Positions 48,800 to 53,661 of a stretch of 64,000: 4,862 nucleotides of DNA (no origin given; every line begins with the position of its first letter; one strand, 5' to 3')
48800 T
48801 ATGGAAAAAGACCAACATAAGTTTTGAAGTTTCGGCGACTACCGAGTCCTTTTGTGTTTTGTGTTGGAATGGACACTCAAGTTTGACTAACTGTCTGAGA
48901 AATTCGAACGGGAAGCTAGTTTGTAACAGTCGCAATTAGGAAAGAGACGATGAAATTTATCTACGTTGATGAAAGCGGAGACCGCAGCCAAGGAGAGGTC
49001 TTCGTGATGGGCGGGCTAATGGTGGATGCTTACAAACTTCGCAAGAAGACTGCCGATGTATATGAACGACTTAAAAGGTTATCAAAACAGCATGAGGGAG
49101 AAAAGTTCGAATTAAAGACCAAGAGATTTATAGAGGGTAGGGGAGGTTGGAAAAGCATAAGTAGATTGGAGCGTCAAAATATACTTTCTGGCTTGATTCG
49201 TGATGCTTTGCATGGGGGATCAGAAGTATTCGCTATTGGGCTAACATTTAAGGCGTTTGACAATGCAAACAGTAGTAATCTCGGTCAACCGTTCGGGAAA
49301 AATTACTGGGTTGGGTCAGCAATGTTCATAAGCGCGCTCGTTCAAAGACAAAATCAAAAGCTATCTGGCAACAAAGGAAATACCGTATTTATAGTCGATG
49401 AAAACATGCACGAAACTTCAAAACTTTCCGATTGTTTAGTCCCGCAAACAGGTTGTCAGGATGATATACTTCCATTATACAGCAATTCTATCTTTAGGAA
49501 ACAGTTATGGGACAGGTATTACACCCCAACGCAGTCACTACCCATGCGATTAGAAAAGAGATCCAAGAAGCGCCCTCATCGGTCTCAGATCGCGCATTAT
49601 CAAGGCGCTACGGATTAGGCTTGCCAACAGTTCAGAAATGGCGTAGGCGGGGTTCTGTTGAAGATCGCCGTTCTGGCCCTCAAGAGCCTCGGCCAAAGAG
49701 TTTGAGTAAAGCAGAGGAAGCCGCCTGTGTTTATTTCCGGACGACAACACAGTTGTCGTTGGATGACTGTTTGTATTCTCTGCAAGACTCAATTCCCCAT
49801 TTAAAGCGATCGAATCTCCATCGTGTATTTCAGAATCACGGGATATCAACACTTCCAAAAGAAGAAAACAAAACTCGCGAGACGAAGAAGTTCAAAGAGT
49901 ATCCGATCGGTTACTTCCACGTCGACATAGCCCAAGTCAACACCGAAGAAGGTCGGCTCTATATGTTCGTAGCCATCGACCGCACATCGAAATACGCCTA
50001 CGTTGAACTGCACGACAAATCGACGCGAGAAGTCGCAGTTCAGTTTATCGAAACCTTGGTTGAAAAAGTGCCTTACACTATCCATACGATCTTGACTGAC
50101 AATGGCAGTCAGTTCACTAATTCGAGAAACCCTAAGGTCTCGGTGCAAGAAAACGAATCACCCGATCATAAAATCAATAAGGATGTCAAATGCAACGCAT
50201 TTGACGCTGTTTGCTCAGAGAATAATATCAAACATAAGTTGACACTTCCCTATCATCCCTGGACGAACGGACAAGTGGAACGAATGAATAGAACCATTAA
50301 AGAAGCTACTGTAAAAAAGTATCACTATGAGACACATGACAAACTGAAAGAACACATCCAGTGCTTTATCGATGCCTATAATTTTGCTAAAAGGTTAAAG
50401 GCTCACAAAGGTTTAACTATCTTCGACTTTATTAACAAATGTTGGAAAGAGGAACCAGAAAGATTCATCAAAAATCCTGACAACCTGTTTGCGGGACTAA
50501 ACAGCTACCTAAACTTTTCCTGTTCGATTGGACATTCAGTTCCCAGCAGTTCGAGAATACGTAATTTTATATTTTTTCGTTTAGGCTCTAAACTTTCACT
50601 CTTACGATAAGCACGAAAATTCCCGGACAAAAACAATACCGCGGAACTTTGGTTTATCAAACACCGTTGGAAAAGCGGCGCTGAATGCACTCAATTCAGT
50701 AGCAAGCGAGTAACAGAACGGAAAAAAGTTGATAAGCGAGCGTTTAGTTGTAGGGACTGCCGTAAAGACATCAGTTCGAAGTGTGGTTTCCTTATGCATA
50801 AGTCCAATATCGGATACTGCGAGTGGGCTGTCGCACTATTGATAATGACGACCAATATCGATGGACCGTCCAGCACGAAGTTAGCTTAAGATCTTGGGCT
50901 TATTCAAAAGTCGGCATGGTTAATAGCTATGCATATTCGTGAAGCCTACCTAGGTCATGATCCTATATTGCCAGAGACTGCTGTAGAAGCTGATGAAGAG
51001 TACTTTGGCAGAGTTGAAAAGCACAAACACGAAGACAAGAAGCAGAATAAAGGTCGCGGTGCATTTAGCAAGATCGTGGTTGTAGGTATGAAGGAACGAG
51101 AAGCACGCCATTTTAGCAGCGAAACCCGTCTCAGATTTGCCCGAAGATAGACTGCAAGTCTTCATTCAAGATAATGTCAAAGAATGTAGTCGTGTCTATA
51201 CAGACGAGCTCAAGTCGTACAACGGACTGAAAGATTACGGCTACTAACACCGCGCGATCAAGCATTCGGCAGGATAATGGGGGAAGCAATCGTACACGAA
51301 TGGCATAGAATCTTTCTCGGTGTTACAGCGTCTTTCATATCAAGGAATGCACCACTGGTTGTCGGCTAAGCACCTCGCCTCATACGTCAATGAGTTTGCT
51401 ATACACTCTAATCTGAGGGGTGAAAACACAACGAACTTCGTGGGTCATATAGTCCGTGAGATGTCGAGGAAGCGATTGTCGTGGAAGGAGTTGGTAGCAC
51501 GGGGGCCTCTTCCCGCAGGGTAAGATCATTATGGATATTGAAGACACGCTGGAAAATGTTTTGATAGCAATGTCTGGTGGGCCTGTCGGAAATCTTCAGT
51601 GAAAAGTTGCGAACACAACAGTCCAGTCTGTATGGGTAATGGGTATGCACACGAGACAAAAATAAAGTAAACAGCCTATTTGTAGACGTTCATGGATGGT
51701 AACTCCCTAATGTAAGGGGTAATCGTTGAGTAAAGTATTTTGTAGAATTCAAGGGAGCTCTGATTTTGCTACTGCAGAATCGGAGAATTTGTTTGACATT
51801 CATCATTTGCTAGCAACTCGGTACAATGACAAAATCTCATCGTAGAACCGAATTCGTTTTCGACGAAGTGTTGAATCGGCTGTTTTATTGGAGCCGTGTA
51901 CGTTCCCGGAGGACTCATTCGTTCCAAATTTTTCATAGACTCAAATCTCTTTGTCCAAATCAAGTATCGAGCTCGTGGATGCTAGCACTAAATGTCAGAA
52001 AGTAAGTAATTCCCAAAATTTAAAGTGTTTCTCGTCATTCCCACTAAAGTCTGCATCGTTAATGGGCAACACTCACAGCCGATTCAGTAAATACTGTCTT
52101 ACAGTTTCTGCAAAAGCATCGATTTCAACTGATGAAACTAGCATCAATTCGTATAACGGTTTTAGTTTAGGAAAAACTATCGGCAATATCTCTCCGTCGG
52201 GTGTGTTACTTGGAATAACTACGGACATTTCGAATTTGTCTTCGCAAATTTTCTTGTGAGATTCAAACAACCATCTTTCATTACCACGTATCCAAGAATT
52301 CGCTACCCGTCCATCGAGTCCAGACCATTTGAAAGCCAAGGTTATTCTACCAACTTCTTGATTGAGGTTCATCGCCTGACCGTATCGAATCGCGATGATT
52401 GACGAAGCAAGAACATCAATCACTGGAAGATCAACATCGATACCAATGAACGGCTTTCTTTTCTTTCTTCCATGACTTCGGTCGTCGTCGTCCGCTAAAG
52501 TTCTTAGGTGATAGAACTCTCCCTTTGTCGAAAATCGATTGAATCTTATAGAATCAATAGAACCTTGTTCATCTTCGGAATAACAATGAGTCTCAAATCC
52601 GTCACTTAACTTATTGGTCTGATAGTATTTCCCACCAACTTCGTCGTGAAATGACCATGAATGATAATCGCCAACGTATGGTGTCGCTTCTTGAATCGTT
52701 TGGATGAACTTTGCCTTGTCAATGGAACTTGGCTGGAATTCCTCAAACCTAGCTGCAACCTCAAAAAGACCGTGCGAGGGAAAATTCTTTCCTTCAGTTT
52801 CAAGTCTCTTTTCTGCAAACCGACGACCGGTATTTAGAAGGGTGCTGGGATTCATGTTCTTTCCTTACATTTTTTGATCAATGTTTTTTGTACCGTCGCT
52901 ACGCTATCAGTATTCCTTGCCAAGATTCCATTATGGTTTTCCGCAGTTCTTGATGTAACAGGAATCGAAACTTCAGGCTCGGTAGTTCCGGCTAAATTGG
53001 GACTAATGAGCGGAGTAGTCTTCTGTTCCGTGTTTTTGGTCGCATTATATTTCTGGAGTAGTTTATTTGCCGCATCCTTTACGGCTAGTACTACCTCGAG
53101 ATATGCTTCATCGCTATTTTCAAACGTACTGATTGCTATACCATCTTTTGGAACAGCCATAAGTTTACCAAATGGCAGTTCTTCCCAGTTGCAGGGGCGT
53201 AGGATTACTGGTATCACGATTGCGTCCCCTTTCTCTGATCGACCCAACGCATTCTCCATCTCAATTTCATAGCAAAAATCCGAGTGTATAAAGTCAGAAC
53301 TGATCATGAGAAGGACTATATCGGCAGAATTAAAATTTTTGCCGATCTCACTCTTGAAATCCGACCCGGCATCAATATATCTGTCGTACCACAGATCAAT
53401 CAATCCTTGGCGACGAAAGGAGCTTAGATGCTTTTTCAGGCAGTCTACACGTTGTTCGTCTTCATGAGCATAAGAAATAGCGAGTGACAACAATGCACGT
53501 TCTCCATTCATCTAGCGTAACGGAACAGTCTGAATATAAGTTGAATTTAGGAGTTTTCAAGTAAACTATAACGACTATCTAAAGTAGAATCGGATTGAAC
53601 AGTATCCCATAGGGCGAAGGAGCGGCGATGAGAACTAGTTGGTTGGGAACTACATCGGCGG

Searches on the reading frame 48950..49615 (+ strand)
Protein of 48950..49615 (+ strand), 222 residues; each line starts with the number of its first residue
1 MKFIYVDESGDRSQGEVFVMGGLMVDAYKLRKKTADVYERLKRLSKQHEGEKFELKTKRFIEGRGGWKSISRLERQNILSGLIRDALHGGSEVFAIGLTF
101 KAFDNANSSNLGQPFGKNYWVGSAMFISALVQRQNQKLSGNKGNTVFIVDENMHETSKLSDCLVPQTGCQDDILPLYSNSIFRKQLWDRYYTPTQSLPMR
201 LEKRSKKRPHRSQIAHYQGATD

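Call 3: search_protein_families(library=pfam, proteins=[window:48950-49615:+], max_evalue=0.1)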
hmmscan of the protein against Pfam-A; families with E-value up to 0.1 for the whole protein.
window:48950-49615:+ (222 aa): 1 family
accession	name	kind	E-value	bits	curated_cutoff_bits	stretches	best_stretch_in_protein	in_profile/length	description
PF12686.12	DUF3800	-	3.2e-09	38.1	21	1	3-159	1-104/149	Protein of unknown function (DUF3800)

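Call 4: search_protein_families(library=padloc, proteins=[window:48950-49615:+], max_evalue=0.1)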
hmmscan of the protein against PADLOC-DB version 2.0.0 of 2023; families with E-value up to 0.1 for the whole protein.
window:48950-49615:+ (222 aa): 1 family
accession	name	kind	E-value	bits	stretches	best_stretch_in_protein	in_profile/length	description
PDLC05033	PDC-S51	-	0.04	10.8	1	6-71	41-100/376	-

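Call 5: search_protein_families(library=ncbifam, proteins=[window:48950-49615:+], max_evalue=0.1)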
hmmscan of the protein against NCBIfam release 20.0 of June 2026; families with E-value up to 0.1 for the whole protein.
window:48950-49615:+ (222 aa): 0 families

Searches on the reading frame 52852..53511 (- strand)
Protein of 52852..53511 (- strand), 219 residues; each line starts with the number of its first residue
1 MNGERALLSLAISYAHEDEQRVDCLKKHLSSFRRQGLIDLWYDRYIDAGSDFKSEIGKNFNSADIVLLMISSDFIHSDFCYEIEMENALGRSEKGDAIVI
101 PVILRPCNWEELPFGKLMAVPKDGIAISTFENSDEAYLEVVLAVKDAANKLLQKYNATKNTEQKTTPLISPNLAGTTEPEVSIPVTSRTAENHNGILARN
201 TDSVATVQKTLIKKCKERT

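Call 18: search_protein_families(library=pfam, proteins=[window:52852-53511:-], max_evalue=0.001)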
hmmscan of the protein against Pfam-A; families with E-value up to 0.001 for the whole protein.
window:52852-53511:- (219 aa): 2 families
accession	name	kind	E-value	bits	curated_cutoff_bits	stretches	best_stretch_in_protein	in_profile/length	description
PF13676.11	TIR_2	-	3.7e-15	56.9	28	1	12-116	3-102/122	TIR domain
PF01582.25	TIR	-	0.0001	22.6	21.3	1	23-106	15-98/179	TIR domain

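Call 56: search_protein_families(library=padloc, proteins=[window:52852-53511:-], max_evalue=0.001)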
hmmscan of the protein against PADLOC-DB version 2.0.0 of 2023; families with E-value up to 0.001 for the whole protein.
window:52852-53511:- (219 aa): 2 families
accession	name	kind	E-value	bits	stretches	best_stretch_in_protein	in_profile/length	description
PDLC00420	ThsB1|ThsB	-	1.1e-56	190.3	1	10-160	4-154/319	TIR-like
PDLC02012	SAVED5--SAVED_TIR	-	6.2e-07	26.9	1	12-103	18-105/404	-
